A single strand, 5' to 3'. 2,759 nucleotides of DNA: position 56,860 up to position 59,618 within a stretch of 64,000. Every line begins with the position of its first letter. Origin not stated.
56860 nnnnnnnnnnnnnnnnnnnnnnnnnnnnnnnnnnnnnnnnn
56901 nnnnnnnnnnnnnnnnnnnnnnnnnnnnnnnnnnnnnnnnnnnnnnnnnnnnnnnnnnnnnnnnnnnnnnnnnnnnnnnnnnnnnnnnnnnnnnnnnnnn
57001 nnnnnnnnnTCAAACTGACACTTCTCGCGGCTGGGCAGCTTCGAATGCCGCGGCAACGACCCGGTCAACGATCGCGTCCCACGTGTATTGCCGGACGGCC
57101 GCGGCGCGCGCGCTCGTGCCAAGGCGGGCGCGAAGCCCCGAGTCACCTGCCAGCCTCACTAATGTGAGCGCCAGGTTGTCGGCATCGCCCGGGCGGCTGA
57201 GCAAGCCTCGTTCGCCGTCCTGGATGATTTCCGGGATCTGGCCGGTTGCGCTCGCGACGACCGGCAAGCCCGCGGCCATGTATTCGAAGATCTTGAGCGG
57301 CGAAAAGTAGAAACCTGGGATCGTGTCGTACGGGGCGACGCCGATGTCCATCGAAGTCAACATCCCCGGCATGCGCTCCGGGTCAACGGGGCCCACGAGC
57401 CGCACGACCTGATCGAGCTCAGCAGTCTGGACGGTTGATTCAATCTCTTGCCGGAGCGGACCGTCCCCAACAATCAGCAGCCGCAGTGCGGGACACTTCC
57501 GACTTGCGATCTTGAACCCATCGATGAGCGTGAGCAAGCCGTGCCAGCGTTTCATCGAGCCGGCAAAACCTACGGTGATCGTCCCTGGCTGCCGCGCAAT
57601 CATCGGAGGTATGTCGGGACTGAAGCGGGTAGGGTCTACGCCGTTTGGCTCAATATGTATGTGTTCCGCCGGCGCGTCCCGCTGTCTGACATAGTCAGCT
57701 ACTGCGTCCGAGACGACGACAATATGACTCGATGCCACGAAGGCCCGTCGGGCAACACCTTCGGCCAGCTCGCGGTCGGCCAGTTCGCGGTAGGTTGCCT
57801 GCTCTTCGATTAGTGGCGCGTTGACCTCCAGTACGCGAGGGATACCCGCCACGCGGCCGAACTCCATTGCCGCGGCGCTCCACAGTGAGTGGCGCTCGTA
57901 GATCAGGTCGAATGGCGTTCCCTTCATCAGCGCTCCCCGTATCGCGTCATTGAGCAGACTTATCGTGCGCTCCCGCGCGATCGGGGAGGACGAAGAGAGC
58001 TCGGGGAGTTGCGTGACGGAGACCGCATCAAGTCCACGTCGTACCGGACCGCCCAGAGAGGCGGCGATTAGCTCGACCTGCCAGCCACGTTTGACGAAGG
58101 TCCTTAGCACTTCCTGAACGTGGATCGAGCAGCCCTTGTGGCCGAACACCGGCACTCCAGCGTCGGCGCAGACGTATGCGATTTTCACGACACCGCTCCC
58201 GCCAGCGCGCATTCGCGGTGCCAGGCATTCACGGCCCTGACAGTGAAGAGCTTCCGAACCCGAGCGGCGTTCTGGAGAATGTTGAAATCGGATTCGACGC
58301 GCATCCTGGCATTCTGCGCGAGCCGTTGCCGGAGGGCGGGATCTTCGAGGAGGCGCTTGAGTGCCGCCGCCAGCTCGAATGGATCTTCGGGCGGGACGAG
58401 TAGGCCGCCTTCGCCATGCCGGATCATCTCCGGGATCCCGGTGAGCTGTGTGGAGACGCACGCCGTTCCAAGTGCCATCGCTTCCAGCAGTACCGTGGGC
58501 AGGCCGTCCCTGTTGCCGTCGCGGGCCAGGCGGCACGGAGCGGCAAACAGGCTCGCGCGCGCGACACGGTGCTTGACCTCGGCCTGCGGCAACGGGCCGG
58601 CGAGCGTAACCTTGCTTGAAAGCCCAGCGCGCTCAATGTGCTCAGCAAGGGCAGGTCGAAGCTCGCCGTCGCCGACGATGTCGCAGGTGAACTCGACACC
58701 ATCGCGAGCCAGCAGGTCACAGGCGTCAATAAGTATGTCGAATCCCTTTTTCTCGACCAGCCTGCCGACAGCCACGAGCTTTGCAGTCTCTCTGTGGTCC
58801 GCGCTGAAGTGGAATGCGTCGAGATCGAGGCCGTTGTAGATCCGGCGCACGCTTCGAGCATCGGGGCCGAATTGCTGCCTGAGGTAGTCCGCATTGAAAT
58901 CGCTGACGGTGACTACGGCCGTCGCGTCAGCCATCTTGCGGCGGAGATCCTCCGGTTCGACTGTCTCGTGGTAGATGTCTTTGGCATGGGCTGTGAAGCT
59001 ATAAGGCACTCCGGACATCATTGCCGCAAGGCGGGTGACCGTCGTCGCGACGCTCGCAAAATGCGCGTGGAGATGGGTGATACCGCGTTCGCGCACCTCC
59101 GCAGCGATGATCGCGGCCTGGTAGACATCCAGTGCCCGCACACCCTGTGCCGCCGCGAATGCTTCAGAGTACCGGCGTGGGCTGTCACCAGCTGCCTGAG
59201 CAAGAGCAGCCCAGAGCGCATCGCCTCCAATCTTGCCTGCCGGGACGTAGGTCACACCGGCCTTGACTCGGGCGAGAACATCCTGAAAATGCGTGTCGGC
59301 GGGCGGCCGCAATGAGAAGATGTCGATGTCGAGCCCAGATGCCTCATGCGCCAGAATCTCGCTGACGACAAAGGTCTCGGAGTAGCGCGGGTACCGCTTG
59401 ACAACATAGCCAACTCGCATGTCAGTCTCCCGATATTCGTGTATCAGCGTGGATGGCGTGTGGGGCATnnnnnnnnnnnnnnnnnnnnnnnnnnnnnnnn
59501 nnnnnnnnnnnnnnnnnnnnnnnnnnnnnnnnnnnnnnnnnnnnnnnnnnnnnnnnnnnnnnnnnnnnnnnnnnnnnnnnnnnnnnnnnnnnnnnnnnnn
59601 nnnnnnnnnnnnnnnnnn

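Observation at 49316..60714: Second envelope module: three GT-B glycosyltransferases, an MsbA-type exporter and two kinase-fold proteins, co-directional with the acidic protein and the two-component system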

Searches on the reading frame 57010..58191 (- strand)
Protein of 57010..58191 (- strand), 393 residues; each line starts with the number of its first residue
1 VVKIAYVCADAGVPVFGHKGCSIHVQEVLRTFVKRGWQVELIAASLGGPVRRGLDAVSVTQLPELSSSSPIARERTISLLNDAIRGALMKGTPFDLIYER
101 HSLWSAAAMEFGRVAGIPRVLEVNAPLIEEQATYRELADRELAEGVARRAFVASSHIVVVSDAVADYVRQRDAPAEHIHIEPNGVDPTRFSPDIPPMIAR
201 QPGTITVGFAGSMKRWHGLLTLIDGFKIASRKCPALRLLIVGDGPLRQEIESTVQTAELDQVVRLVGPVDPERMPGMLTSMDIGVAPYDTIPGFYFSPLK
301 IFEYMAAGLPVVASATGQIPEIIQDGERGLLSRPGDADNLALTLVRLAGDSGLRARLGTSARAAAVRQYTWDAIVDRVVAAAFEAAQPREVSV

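Call 30: search_solved_structures(query=window:57010-58191:-, max_evalue=1e-10)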
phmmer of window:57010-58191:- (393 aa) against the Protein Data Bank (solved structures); distinct sequences matched with E-value up to 1e-10: 6.
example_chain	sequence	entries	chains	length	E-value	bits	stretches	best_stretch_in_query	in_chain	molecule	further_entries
4n9w_A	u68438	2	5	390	1.6e-13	53.7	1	162-383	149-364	GDP-mannose-dependent alpha-(1-2)-phosphatidylinositol mannosyltransferase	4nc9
2gej_A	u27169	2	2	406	1.8e-13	53.5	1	162-383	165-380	PHOSPHATIDYLINOSITOL MANNOSYLTRANSFERASE (PimA)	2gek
7qsg_A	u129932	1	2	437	2e-13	53.3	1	155-386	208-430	D-inositol 3-phosphate glycosyltransferase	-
6kih_A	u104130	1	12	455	9.5e-13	51.1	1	136-375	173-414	Tll1590 protein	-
3okc_A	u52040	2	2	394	1.6e-11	47.1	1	181-380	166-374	GDP-mannose-dependent alpha-(1-6)-phosphatidylinositol monomannoside mannosyltransferase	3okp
3oka_A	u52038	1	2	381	2.6e-11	46.4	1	181-379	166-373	GDP-mannose-dependent alpha-(1-6)-phosphatidylinositol monomannoside mannosyltransferase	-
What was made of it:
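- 57010..58188 (-): GT4C: a second GT4 glycosyltransferase of 392 aa, with a GTG start inside a GTGA overlap with the GT4B stop. PDB neighbours are PimA, MshA, Tll1590 and PimB' (call 30).
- GT4C resembles PimA and PimB', which act on a lipid, phosphatidylinositol (call 30).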

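Call 52: search_protein_families(library=padloc, proteins=[window:57010-58191:-], max_evalue=0.001)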
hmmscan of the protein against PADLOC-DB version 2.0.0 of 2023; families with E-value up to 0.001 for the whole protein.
window:57010-58191:- (393 aa): 0 families

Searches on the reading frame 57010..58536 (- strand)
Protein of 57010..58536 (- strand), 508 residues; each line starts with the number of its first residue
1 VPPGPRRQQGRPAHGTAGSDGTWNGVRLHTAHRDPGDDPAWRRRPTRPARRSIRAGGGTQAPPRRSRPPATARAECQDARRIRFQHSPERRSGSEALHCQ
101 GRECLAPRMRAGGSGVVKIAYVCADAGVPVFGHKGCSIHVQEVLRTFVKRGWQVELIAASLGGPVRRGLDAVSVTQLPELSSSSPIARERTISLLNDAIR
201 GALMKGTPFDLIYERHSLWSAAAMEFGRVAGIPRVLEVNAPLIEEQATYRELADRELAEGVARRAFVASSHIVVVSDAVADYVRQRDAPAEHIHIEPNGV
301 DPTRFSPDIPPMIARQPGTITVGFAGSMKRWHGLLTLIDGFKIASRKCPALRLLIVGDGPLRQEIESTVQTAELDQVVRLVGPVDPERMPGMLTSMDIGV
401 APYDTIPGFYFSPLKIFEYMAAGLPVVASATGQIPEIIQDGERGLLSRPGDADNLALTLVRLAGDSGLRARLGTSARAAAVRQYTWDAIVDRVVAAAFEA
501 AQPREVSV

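Call 3: search_protein_families(library=pfam, proteins=[window:57010-58536:-], max_evalue=0.01)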
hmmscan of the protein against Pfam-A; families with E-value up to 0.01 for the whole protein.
window:57010-58536:- (508 aa): 5 families
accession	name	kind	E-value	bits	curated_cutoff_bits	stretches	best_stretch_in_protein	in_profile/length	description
PF13692.12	Glyco_trans_1_4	-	8.8e-28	97.8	27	1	321-464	3-141/142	Glycosyl transferases group 1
PF00534.26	Glycos_transf_1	-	3.2e-22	79.3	26.4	1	317-477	13-170/172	Glycosyl transferases group 1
PF13439.12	Glyco_transf_4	-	3.1e-14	53.8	28.5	1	135-304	3-170/170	Glycosyltransferase Family 4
PF13579.12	Glyco_trans_4_4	-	2.2e-12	48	29.7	1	135-299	2-158/158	Glycosyl transferase 4-like domain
PF13524.12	Glyco_trans_1_2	-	4.2e-10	40.2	25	1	349-493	13-142/144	Glycosyl transferase-like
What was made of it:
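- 57010..58188 (-): Pfam GT4 domains (call 3).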

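Call 4: search_protein_families(library=ncbifam, proteins=[window:57010-58536:-], max_evalue=0.01)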
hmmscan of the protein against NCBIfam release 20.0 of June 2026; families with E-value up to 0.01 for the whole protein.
window:57010-58536:- (508 aa): 27 families (the best 25 are shown)
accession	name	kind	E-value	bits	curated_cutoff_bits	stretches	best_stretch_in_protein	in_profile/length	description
TIGR04063.1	stp3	hypoth_equivalog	2e-30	106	442.05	1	128-492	10-387/397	TIGR04063 family PEP-CTERM/XrtA system glycosyltransferase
TIGR03088.1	stp2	hypoth_equivalog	2.4e-27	95.9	409.05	1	270-492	138-365/374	TIGR03088 family PEP-CTERM/XrtA system glycosyltransferase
NF041876.1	EPS_EpsE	equivalog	7.5e-23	81.4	400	1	271-485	164-381/389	exopolysaccharide biosynthesis GT4 family glycosyltransferase EpsE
TIGR03999.1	thiol_BshA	equivalog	2.3e-20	72.9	273.7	1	261-492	137-365/375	N-acetyl-alpha-D-glucosaminyl L-malate synthase BshA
NF038298.1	EPS_HpsO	equivalog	1.2e-17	63.8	575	1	271-492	149-379/388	hormogonium polysaccharide biosynthesis glycosyltransferase HpsO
TIGR02149.1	glgA_Coryne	subfamily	1e-14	54.5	302.4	1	256-494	132-384/391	glycogen synthase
TIGR04047.1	MSMEG_0565_glyc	hypoth_equivalog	1.1e-14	54.3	259.85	1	255-493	126-367/373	MSMEG_0565 family glycosyltransferase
TIGR03449.1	mycothiol_MshA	equivalog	8.2e-14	51.3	462.5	1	263-497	158-400/406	D-inositol-3-phosphate glycosyltransferase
NF007640.0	PRK10307.1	subfamily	2.6e-13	49.7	276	1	253-495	156-402/411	WcaI family glycosyltransferase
NF053787.1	GlcN_PG_synth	equivalog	7.6e-13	48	480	1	271-495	146-354/361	N-acetylglucosaminyl phosphatidylglycerol synthase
TIGR04005.1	wcaL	equivalog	6.8e-12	44.9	537.6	1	268-462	174-367/406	colanic acid biosynthesis glycosyltransferase WcaL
NF047676.1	TeichurnBiosyTuaH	equivalog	1.5e-11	43.8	550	1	264-429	154-319/384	teichuronic acid biosynthesis protein TuaH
TIGR03087.1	stp1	hypoth_equivalog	1.8e-11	43.9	316.65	1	269-494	173-391/397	TIGR03087 family PEP-CTERM/XrtA system glycosyltransferase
NF012028.0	PRK15484.1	subfamily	2.2e-11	43.5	618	1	270-493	141-371/380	lipopolysaccharide N-acetylglucosaminyltransferase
NF038295.1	EPS_HpsP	equivalog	9e-10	38.1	550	1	325-496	213-383/388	hormogonium polysaccharide biosynthesis glycosyltransferase HpsP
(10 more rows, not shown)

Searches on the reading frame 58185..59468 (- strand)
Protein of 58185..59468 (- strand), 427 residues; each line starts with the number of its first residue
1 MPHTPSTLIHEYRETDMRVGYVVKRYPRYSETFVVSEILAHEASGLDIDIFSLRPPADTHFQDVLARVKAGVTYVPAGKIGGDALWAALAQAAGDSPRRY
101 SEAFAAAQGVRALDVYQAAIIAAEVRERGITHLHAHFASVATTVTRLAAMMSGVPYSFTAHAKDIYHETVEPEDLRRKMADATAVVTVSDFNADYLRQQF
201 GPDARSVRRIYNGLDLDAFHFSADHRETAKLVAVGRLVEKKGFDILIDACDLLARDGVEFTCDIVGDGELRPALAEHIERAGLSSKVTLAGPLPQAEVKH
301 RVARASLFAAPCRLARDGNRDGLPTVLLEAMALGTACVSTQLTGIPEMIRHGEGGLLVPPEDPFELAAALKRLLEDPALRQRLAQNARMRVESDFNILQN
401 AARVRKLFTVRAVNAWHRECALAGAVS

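Call 3: search_protein_families(library=pfam, proteins=[window:58185-59468:-], max_evalue=0.01)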
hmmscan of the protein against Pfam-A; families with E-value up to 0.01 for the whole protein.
window:58185-59468:- (427 aa): 5 families
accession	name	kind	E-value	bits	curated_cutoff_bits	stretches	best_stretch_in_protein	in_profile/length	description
PF00534.26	Glycos_transf_1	-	5.2e-36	124.2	26.4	1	227-388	14-170/172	Glycosyl transferases group 1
PF13692.12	Glyco_trans_1_4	-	3.8e-34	118.4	27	1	230-376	3-142/142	Glycosyl transferases group 1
PF13524.12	Glyco_trans_1_2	-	4.5e-11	43.3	25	1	261-403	16-141/144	Glycosyl transferase-like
PF13439.12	Glyco_transf_4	-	7.7e-11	42.7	28.5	1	111-217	54-169/170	Glycosyltransferase Family 4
PF13579.12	Glyco_trans_4_4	-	1.6e-07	32.3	29.7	1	42-213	15-158/158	Glycosyl transferase 4-like domain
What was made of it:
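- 58185..59468 (-): GT4B: a GT4 glycosyltransferase of 427 aa, the most conserved enzyme of the cassette. Pfam Glycos_transf_1 and Glyco_transf_4 (call 3).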

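Call 4: search_protein_families(library=ncbifam, proteins=[window:58185-59468:-], max_evalue=0.01)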
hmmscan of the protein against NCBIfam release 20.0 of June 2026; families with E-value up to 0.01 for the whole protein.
window:58185-59468:- (427 aa): 38 families (the best 25 are shown)
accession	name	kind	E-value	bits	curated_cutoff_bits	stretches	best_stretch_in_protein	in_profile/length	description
NF041876.1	EPS_EpsE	equivalog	1.1e-59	202.7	400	1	19-402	1-387/389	exopolysaccharide biosynthesis GT4 family glycosyltransferase EpsE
TIGR04005.1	wcaL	equivalog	2.2e-36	125.6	537.6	1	17-397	1-392/406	colanic acid biosynthesis glycosyltransferase WcaL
TIGR03088.1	stp2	hypoth_equivalog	4e-29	101.8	409.05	1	136-408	86-370/374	TIGR03088 family PEP-CTERM/XrtA system glycosyltransferase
NF047684.1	TeichurnBiosyTuaC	equivalog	8.1e-23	81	550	1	131-408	110-386/391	teichuronic acid biosynthesis protein TuaC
TIGR02149.1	glgA_Coryne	subfamily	4.5e-20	72.1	302.4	1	108-405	63-384/391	glycogen synthase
TIGR04063.1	stp3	hypoth_equivalog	9.6e-20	70.8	442.05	1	201-408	176-392/397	TIGR04063 family PEP-CTERM/XrtA system glycosyltransferase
NF038229.1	Glyco4_Geo_Pelo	equivalog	1.2e-19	70.5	400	1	110-408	36-333/338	GPMC system family 4 glycosyltransferase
NF050063.1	ProtGlycPglJ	equivalog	9.2e-18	64.6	500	1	182-397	145-352/363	N-acetylgalactosamine-N,N'-diacetylbacillosaminyl-diphospho-undecaprenol 4-alpha-N-acetylgalactosaminyltransferase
NF050056.1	ProtGlycPglH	equivalog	2.1e-17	63.3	600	1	204-403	156-345/354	GalNAc-alpha-(1->4)-GalNAc-alpha-(1->3)-diNAcBac-PP-undecaprenol alpha-1,4-N-acetyl-D-galactosaminyltransferase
TIGR03999.1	thiol_BshA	equivalog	7.8e-17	61.3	273.7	1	116-401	71-363/375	N-acetyl-alpha-D-glucosaminyl L-malate synthase BshA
TIGR03449.1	mycothiol_MshA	equivalog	7.8e-17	61.2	462.5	1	116-408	87-400/406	D-inositol-3-phosphate glycosyltransferase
NF041879.1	EPS_EpsH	equivalog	4.9e-16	58.5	800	1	181-408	189-413/431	exopolysaccharide biosynthesis glycosyltransferase EpsH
NF047880.1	glyco_SdgA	exception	1.3e-12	47.1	800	1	219-392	306-472/488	serine-aspartate repeat adhesin O-glycosyltransferase SdgA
NF038298.1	EPS_HpsO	equivalog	3.8e-12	45.7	575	1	233-395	206-371/388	hormogonium polysaccharide biosynthesis glycosyltransferase HpsO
TIGR04047.1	MSMEG_0565_glyc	hypoth_equivalog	1.7e-11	43.8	259.85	1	133-386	90-351/373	MSMEG_0565 family glycosyltransferase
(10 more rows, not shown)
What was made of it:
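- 58185..59468 (-): Best NCBIfam hits are EpsE (202.7 bits, cutoff 400) and WcaL (125.6 bits, cutoff 537.6), both below cutoff (call 4).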

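Call 29: search_solved_structures(query=window:58185-59468:-, max_evalue=1e-10)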
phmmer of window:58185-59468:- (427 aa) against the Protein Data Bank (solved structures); distinct sequences matched with E-value up to 1e-10: 11.
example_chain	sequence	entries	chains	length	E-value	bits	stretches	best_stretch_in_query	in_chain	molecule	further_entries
6kih_A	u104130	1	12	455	3e-13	52.8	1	180-408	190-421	Tll1590 protein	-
8dvz_A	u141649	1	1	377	1.1e-12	50.9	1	178-408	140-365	N, N'-diacetylbacillosaminyl-diphospho-undecaprenol alpha-1,3-N-acetylgalactosaminyltransf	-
8dqd_A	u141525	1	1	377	1.5e-12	50.4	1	178-408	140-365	N, N'-diacetylbacillosaminyl-diphospho-undecaprenol alpha-1,3-N-acetylgalactosaminyltransf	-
8dvw_A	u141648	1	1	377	4.7e-12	48.8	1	179-408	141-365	N, N'-diacetylbacillosaminyl-diphospho-undecaprenol alpha-1,3-N-acetylgalactosaminyltransf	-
5d00_A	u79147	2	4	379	8.4e-12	48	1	119-403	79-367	N-acetyl-alpha-D-glucosaminyl L-malate synthase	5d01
4n9w_A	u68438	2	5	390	3.5e-11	45.9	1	142-399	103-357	GDP-mannose-dependent alpha-(1-2)-phosphatidylinositol mannosyltransferase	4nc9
2jjm_A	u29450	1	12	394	3.7e-11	45.9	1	121-396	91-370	GLYCOSYL TRANSFERASE, GROUP 1 FAMILY PROTEIN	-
2gej_A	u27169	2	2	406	4.2e-11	45.7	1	142-399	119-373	PHOSPHATIDYLINOSITOL MANNOSYLTRANSFERASE (PimA)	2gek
3mbo_A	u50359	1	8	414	4.3e-11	45.6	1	121-396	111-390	Glycosyltransferase, group 1 family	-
3okc_A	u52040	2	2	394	5.3e-11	45.3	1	227-396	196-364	GDP-mannose-dependent alpha-(1-6)-phosphatidylinositol monomannoside mannosyltransferase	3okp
3oka_A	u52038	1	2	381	5.4e-11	45.3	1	226-396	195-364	GDP-mannose-dependent alpha-(1-6)-phosphatidylinositol monomannoside mannosyltransferase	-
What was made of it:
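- Closest known: Campylobacter Pgl pathway. Same: PglA, PglJ and PglH are among the better hits of GT4B (calls 4, 29).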

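Call 52: search_protein_families(library=padloc, proteins=[window:58185-59468:-], max_evalue=0.001)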
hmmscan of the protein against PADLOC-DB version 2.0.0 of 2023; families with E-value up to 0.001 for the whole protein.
window:58185-59468:- (427 aa): 0 families
